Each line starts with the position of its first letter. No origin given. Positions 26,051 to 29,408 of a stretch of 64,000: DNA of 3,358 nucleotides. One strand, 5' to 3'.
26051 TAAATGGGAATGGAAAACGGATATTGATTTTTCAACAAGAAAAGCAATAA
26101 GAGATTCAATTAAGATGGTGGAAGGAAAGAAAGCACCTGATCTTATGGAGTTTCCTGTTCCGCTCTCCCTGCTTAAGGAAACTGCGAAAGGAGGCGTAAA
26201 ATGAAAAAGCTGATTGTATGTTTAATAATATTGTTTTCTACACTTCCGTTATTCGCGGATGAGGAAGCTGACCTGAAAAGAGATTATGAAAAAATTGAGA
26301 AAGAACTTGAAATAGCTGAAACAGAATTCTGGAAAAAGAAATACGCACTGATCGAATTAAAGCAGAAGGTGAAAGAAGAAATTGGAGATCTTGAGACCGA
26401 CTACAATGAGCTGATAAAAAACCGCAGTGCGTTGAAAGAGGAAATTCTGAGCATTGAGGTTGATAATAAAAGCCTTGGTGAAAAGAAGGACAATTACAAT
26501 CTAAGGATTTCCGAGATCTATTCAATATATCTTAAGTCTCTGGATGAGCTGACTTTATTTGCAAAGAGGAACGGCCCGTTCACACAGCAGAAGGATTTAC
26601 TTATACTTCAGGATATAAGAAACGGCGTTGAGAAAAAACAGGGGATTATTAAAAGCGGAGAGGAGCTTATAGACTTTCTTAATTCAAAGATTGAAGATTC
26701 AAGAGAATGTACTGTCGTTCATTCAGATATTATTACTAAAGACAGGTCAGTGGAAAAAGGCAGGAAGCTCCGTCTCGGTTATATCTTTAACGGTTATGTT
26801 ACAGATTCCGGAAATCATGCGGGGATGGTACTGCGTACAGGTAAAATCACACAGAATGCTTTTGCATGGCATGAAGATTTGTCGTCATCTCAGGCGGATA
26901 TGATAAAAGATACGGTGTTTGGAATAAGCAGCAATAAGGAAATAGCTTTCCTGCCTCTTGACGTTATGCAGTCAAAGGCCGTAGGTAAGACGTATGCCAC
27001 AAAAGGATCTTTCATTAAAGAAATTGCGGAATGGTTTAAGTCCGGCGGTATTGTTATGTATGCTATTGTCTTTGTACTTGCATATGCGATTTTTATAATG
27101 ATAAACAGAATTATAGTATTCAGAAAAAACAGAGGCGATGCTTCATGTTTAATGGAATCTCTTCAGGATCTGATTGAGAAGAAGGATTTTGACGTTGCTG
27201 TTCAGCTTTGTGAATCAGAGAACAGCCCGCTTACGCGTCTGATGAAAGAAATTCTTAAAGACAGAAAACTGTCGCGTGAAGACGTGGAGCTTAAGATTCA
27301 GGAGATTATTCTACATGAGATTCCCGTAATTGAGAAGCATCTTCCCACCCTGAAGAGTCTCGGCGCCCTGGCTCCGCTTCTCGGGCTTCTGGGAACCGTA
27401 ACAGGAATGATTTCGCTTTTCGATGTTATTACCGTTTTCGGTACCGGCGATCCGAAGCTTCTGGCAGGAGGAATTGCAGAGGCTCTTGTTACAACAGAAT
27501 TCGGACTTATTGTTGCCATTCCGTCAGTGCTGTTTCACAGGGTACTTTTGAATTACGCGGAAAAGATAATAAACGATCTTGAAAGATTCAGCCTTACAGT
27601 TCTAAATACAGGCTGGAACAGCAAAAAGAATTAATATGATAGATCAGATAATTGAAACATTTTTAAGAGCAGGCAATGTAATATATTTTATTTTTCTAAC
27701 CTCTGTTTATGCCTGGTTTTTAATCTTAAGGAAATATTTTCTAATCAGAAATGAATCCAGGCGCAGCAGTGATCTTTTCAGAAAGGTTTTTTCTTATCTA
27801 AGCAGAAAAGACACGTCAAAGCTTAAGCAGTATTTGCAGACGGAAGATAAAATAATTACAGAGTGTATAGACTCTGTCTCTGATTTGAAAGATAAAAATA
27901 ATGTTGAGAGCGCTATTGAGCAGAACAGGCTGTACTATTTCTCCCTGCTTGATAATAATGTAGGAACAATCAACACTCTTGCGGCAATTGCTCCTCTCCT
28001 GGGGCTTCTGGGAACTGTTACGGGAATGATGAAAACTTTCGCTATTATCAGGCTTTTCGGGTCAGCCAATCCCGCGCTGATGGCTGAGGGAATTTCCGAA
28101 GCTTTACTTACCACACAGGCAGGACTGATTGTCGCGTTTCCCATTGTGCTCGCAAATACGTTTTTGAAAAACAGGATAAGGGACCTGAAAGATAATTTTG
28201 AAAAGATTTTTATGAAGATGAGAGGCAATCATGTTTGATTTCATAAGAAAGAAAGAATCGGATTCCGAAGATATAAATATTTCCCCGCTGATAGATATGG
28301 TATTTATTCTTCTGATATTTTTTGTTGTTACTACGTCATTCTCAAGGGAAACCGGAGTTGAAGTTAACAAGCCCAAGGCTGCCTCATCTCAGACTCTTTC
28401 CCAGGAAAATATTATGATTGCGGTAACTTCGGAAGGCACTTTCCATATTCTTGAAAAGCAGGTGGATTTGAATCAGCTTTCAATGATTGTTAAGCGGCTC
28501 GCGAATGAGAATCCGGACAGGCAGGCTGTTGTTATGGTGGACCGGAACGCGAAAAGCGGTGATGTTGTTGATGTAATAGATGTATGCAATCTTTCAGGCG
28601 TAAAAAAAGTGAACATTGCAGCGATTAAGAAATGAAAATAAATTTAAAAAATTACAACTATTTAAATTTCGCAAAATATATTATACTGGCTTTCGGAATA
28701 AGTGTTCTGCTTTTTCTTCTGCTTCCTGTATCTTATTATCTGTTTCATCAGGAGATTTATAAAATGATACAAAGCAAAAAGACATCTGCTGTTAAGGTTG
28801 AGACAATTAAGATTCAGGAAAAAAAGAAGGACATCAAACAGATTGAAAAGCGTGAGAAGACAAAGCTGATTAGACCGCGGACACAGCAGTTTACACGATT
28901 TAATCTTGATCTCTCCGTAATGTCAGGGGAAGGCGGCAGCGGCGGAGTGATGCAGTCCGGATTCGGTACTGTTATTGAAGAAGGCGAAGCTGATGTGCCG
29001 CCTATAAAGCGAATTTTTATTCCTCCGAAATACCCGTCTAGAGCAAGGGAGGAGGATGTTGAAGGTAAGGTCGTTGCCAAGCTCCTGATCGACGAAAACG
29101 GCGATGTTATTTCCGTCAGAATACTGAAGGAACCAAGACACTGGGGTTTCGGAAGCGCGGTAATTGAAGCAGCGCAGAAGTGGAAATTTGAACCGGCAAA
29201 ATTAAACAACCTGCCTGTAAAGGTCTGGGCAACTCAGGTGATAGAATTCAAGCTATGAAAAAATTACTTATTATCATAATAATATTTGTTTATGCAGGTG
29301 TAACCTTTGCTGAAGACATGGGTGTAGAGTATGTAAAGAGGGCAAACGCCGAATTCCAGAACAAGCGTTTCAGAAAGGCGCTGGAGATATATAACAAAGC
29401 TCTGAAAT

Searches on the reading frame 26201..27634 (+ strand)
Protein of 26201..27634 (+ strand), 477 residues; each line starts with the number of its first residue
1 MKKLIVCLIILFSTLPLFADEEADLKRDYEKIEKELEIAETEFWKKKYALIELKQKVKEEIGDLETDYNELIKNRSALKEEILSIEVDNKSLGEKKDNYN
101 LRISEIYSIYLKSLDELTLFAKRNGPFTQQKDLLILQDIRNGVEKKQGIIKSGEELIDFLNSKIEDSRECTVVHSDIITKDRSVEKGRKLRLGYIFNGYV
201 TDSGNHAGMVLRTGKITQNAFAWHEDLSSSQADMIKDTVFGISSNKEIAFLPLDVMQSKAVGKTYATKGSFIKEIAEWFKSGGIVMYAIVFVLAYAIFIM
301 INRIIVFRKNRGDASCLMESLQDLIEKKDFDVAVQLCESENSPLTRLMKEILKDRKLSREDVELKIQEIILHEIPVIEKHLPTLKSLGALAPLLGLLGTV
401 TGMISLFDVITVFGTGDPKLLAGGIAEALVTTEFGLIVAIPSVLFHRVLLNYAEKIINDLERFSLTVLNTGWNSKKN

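Call 60: search_protein_families(library=pfam, proteins=[window:26201-27634:+], max_evalue=0.0001)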
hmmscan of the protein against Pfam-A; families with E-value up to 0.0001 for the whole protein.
window:26201-27634:+ (477 aa): 1 family
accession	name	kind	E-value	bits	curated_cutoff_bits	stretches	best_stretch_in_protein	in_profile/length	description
PF01618.21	MotA_ExbB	-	1.7e-29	102.6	22.9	1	341-461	3-126/127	MotA/TolQ/ExbB proton channel family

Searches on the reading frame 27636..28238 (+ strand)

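Call 60: search_protein_families(library=pfam, proteins=[window:27636-28238:+], max_evalue=0.0001)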
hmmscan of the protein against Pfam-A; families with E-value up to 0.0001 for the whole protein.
window:27636-28238:+ (200 aa): 1 family
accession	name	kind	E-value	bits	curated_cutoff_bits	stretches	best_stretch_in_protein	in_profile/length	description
PF01618.21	MotA_ExbB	-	2.9e-28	98.6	22.9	1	68-189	4-126/127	MotA/TolQ/ExbB proton channel family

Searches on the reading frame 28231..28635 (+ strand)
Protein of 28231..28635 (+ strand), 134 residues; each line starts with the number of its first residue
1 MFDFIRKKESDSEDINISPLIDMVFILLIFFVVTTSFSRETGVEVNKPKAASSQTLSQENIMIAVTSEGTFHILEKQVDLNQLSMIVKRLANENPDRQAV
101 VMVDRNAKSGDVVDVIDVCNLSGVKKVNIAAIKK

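Call 60: search_protein_families(library=pfam, proteins=[window:28231-28635:+], max_evalue=0.0001)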
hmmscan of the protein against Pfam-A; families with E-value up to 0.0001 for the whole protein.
window:28231-28635:+ (134 aa): 1 family
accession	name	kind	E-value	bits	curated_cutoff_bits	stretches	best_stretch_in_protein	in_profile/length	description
PF02472.21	ExbD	-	1.1e-28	100.3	25.4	1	9-131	2-125/128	Biopolymer transport protein ExbD/TolR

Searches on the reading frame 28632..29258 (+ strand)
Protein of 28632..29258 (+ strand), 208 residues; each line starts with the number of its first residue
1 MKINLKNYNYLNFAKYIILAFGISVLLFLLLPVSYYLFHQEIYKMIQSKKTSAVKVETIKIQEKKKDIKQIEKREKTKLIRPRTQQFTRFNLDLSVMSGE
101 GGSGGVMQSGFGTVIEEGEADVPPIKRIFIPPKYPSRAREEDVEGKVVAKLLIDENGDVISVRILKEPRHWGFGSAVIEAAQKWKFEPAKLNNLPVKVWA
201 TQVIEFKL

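Call 60: search_protein_families(library=pfam, proteins=[window:28632-29258:+], max_evalue=0.0001)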
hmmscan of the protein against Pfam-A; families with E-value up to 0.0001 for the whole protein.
window:28632-29258:+ (208 aa): 1 family
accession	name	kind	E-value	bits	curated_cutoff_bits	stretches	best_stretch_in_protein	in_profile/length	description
PF03544.19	TonB_C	-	3.5e-18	66.3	24.6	1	131-208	2-79/79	Gram-negative bacterial TonB protein C-terminal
